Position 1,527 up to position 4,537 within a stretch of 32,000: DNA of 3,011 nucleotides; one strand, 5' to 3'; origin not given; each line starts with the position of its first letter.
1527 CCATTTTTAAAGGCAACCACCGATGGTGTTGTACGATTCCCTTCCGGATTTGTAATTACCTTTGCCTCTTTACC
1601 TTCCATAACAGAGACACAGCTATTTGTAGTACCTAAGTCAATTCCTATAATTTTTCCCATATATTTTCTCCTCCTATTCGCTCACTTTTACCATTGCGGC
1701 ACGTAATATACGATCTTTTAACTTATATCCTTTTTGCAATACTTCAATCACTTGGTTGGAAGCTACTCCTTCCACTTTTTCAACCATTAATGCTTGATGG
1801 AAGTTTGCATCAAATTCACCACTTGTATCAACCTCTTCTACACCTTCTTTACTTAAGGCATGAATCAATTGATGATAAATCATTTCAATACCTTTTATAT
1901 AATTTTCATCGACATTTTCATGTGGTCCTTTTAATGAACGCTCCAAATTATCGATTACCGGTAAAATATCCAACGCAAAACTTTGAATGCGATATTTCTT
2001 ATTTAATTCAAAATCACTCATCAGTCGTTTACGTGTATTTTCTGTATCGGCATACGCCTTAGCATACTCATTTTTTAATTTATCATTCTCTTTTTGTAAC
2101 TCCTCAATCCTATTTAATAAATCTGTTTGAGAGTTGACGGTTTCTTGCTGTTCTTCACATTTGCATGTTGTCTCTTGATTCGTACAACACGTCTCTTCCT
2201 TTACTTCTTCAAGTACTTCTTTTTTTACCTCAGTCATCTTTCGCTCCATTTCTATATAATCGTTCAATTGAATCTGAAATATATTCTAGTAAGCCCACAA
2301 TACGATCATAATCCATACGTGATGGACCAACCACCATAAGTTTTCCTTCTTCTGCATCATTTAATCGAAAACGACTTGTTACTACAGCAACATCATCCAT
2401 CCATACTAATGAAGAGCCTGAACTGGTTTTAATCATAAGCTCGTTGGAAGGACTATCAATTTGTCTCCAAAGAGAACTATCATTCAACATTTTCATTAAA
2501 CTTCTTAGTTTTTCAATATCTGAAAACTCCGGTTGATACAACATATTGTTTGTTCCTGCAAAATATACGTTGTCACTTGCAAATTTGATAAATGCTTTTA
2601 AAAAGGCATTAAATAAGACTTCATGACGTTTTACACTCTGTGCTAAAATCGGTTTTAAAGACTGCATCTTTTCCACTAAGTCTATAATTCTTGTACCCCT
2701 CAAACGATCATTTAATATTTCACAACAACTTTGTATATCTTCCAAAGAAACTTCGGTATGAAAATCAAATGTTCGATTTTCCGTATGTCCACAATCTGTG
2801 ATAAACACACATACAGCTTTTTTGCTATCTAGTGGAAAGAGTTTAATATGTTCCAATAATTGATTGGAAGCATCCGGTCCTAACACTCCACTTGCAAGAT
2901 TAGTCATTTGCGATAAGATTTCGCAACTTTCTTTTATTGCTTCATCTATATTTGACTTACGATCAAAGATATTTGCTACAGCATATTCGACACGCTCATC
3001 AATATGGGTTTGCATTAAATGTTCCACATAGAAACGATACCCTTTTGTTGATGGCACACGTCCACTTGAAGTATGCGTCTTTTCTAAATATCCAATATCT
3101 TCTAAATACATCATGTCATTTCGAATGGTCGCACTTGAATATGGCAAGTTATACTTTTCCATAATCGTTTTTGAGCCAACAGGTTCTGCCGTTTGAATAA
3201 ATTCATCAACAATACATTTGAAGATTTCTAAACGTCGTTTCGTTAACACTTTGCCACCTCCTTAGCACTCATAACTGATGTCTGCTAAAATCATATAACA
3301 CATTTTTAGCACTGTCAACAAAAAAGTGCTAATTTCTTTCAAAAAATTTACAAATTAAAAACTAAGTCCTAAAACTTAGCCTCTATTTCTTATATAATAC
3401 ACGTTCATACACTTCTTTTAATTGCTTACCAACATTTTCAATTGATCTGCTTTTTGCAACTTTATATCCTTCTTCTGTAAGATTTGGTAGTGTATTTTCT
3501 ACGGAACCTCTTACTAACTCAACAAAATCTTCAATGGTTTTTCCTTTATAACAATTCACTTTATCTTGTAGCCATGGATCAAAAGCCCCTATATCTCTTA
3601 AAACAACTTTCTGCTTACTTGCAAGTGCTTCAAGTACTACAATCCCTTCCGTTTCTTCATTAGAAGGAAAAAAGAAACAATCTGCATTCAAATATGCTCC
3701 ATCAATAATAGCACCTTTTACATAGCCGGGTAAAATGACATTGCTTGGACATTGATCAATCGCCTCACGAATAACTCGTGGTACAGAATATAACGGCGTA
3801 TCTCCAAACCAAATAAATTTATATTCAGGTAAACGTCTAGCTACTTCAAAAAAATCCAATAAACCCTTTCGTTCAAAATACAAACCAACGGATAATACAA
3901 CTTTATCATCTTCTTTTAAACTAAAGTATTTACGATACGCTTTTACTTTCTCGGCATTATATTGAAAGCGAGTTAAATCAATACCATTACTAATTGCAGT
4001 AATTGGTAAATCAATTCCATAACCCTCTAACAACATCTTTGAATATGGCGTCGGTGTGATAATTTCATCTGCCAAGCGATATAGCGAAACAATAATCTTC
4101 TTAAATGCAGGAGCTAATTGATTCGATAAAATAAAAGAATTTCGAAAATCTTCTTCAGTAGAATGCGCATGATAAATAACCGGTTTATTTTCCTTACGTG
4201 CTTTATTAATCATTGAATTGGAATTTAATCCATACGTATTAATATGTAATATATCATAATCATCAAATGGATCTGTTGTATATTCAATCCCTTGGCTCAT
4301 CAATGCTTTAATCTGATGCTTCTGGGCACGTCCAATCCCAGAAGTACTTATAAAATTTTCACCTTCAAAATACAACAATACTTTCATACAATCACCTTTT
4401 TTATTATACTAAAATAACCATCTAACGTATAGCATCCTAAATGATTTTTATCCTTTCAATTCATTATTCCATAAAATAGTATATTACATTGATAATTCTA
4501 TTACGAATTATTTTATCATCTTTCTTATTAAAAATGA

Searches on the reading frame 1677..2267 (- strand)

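Call 73: search_protein_families(library=pfam, proteins=[window:1677-2267:-], max_evalue=0.001)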
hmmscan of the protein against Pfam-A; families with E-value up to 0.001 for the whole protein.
window:1677-2267:- (197 aa): 1 family
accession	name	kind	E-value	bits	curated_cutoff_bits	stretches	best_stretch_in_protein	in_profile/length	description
PF01025.24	GrpE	-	3.4e-48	163.9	25.8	1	38-197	4-165/165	GrpE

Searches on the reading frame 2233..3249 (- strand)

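Call 73: search_protein_families(library=pfam, proteins=[window:2233-3249:-], max_evalue=0.001)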
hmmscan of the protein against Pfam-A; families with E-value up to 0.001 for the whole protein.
window:2233-3249:- (339 aa): 1 family
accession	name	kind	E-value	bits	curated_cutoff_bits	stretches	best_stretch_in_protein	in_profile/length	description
PF01628.27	HrcA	-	9.3e-48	163.5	22.2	1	102-318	1-215/215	HrcA protein C terminal domain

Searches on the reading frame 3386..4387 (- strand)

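Call 73: search_protein_families(library=pfam, proteins=[window:3386-4387:-], max_evalue=0.001)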
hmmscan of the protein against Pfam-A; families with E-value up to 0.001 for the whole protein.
window:3386-4387:- (334 aa): 4 families
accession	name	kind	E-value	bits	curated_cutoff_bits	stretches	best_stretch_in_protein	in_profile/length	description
PF00534.26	Glycos_transf_1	-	8.1e-15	55.2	26.4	1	151-298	5-158/172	Glycosyl transferases group 1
PF13439.12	Glyco_transf_4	-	1.2e-14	55.2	28.5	1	43-140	72-170/170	Glycosyltransferase Family 4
PF13692.12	Glyco_trans_1_4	-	5e-12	46.7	27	1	162-289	2-133/142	Glycosyl transferases group 1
PF13579.12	Glyco_trans_4_4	-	0.00078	20.3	29.7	0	43-135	71-158/158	Glycosyl transferase 4-like domain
